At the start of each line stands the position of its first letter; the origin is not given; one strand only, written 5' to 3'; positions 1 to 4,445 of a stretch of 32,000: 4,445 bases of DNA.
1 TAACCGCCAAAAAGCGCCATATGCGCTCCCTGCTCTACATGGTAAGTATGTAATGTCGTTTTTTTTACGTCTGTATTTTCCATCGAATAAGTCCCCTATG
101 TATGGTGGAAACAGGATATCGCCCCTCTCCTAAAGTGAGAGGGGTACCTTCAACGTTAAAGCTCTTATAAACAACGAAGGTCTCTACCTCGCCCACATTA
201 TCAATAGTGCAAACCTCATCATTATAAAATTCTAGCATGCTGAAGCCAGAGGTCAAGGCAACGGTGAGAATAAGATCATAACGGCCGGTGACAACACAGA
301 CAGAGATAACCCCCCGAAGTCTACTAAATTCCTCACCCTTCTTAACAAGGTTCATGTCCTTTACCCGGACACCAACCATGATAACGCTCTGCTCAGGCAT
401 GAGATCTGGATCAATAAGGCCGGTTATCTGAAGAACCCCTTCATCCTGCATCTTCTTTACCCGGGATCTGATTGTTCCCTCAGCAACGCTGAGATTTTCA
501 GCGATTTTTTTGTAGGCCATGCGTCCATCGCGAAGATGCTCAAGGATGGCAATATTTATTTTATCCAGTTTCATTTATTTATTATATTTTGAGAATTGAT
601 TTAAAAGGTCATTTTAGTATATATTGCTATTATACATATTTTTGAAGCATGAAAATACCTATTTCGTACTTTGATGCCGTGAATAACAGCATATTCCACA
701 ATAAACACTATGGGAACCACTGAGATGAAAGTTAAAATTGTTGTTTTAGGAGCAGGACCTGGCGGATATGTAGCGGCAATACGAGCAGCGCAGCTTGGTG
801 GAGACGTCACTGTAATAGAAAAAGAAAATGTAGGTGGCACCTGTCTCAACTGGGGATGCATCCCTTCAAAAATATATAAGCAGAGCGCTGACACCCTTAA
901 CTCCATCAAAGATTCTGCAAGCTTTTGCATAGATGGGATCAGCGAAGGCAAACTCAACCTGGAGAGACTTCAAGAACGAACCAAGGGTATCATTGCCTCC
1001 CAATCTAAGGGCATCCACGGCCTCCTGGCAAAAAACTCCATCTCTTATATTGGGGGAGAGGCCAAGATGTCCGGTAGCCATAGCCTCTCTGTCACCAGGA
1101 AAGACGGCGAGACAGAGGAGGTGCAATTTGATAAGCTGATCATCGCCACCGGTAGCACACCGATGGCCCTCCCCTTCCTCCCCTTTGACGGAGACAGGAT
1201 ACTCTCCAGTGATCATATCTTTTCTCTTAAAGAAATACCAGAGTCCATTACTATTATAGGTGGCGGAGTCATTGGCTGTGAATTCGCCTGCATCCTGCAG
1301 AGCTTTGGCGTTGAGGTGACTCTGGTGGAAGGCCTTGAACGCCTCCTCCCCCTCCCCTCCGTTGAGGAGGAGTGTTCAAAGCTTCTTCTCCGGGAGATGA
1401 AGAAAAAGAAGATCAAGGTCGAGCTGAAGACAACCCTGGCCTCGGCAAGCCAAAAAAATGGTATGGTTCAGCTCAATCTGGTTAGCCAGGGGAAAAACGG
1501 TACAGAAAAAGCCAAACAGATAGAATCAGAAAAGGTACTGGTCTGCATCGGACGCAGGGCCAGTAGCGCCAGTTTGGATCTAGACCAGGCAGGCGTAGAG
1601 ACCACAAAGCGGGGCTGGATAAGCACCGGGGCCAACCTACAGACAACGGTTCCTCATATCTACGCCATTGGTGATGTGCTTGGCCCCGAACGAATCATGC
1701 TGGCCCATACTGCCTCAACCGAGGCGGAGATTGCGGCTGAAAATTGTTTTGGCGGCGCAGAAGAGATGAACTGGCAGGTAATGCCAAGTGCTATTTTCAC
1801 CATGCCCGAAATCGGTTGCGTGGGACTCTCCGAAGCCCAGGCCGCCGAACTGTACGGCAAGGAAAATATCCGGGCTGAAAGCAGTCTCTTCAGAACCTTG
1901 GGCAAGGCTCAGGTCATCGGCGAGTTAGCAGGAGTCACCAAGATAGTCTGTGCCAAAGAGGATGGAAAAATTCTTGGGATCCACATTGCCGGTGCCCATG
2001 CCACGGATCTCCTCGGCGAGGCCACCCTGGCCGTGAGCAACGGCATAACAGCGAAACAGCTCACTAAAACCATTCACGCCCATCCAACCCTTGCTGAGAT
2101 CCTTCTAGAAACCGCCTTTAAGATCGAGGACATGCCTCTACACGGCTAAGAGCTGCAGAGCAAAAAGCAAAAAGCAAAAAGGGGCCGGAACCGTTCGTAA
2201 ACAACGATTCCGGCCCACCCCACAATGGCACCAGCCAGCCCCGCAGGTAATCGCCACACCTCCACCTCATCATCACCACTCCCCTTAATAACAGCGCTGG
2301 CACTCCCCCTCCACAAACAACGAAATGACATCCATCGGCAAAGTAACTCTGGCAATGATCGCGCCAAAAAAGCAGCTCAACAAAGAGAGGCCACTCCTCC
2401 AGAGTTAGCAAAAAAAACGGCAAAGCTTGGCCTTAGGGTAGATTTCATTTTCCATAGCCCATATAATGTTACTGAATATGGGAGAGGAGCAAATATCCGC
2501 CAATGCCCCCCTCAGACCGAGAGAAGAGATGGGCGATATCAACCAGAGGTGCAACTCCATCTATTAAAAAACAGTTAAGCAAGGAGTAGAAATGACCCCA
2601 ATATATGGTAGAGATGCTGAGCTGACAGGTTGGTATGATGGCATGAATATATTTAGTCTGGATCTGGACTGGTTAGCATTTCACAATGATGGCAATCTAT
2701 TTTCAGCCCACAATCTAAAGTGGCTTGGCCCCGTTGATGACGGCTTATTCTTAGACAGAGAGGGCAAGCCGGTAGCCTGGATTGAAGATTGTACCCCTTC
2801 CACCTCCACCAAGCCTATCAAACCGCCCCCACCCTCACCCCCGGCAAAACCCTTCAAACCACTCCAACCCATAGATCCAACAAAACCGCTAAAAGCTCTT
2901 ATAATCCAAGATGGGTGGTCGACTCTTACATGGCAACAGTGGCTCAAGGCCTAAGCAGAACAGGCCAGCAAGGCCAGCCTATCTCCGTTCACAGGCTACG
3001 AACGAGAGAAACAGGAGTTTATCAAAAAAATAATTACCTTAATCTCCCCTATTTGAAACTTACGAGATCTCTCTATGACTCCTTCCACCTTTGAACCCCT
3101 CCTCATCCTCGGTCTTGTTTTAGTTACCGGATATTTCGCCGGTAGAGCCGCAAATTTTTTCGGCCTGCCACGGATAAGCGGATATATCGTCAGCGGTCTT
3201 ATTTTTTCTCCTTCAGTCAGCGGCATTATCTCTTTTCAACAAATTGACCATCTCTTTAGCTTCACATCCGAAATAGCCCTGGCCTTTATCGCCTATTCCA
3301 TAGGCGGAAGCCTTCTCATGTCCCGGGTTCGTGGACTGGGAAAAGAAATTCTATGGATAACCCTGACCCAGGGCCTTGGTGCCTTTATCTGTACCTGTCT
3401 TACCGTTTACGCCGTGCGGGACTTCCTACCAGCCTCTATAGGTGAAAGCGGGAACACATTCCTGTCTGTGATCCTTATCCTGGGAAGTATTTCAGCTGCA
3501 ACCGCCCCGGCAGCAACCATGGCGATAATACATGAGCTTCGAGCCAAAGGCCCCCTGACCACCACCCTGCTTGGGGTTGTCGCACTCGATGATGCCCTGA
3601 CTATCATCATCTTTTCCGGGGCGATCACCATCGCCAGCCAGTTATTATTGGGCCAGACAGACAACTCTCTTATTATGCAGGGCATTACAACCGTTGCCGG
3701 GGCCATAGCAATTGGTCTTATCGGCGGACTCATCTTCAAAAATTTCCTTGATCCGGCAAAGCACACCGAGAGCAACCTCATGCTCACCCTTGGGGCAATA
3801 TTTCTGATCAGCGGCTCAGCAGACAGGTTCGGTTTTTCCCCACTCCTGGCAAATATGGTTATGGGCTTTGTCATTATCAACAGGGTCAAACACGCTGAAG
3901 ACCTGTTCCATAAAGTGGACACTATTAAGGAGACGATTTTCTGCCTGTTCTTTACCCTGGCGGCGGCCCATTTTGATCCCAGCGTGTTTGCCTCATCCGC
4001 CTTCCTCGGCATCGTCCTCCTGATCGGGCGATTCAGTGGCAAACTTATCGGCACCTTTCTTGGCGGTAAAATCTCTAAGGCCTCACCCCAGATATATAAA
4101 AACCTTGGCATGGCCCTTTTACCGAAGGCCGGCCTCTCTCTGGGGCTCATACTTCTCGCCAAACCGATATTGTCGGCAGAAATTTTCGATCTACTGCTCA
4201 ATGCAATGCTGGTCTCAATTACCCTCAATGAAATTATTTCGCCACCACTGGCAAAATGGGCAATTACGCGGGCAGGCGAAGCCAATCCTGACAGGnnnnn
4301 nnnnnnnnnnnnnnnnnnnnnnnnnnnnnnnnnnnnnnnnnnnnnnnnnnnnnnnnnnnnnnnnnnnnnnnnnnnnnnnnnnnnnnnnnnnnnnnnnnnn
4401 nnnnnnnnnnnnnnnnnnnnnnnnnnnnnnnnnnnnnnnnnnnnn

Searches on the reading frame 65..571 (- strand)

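Call 46: search_protein_families(library=pfam, proteins=[window:65-571:-])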
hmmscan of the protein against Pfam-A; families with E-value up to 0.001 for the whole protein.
window:65-571:- (168 aa): 3 families
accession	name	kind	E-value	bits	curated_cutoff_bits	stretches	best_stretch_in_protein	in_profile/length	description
PF13404.12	HTH_AsnC-type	-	1.2e-09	38.2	27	1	2-42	1-42/42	AsnC-type helix-turn-helix domain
PF01037.27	AsnC_trans_reg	-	5.4e-09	36.3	25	1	66-136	1-72/73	Lrp/AsnC ligand binding domain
PF13412.12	HTH_24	-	1.6e-08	34.4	21.9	1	2-47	1-47/48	Winged helix-turn-helix DNA-binding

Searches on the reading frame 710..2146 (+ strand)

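Call 46: search_protein_families(library=pfam, proteins=[window:710-2146:+])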
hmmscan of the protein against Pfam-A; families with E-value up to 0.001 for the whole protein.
window:710-2146:+ (479 aa): 12 families
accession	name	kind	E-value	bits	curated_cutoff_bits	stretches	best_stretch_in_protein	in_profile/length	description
PF07992.20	Pyr_redox_2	-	5.4e-72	243.1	26.1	1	9-339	2-291/291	Pyridine nucleotide-disulphide oxidoreductase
PF02852.28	Pyr_redox_dim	-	4.1e-30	104.7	25.3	1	358-467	1-108/110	Pyridine nucleotide-disulphide oxidoreductase, dimerisation domain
PF00070.33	Pyr_redox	-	3.9e-21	75.8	22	1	180-251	2-71/82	Pyridine nucleotide-disulphide oxidoreductase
PF13738.12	Pyr_redox_3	-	5.1e-12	46.1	30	2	135-321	120-305/305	Pyridine nucleotide-disulphide oxidoreductase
PF01134.28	GIDA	-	2.6e-09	37.1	22.1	1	9-54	1-44/391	Glucose inhibited division protein A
PF13450.12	NAD_binding_8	-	2e-08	34.8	21.9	1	12-47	1-37/68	NAD(P)-binding Rossmann-like domain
PF01266.30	DAO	-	2.2e-06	27.9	27.9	0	9-55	1-50/353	FAD dependent oxidoreductase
PF01262.27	AlaDh_PNT_C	-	2.4e-06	27.6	23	0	7-39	28-60/214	Alanine dehydrogenase/PNT, C-terminal domain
PF03486.20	HI0933_like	-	5.1e-06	26.6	50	1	9-42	2-35/244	HI0933-like protein Rossmann domain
PF12831.13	FAD_oxidored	-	1.4e-05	25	27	1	10-44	2-37/416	FAD dependent oxidoreductase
PF00890.30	FAD_binding_2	-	3.8e-05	23.5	20.4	1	10-47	2-39/414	FAD binding domain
PF01494.25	FAD_binding_3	-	0.0004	20.1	22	0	180-214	4-38/349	FAD binding domain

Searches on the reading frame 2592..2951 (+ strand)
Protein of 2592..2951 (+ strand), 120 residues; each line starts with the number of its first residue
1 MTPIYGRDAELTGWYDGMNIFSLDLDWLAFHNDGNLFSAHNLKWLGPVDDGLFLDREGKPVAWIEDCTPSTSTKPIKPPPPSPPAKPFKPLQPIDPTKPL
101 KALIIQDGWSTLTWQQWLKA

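Call 46: search_protein_families(library=pfam, proteins=[window:2592-2951:+])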
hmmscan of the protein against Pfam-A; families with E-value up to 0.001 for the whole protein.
window:2592-2951:+ (120 aa): 1 family
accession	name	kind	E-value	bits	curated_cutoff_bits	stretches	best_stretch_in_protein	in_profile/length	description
PF21784.3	Bflower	-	2.1e-27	96.2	25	1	3-118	2-116/116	4-fold beta flower protein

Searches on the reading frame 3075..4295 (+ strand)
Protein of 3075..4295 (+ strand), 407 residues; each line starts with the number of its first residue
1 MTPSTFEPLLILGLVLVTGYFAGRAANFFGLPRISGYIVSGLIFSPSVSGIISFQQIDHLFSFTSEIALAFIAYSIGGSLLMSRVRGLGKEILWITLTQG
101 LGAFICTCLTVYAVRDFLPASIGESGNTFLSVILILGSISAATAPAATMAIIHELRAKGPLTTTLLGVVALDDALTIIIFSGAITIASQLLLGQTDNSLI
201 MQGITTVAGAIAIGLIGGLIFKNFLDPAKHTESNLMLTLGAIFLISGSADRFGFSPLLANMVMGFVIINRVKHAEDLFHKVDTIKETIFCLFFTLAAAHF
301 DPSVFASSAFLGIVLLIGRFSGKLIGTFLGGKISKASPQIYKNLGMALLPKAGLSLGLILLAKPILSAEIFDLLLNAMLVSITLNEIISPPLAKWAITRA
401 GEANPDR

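Call 46: search_protein_families(library=pfam, proteins=[window:3075-4295:+])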
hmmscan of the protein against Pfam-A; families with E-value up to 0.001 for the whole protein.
window:3075-4295:+ (407 aa): 1 family
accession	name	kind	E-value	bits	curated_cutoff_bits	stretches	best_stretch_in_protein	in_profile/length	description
PF00999.27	Na_H_Exchanger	-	9e-31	107.5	26.2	1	18-395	6-375/375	Sodium/hydrogen exchanger, transmembrane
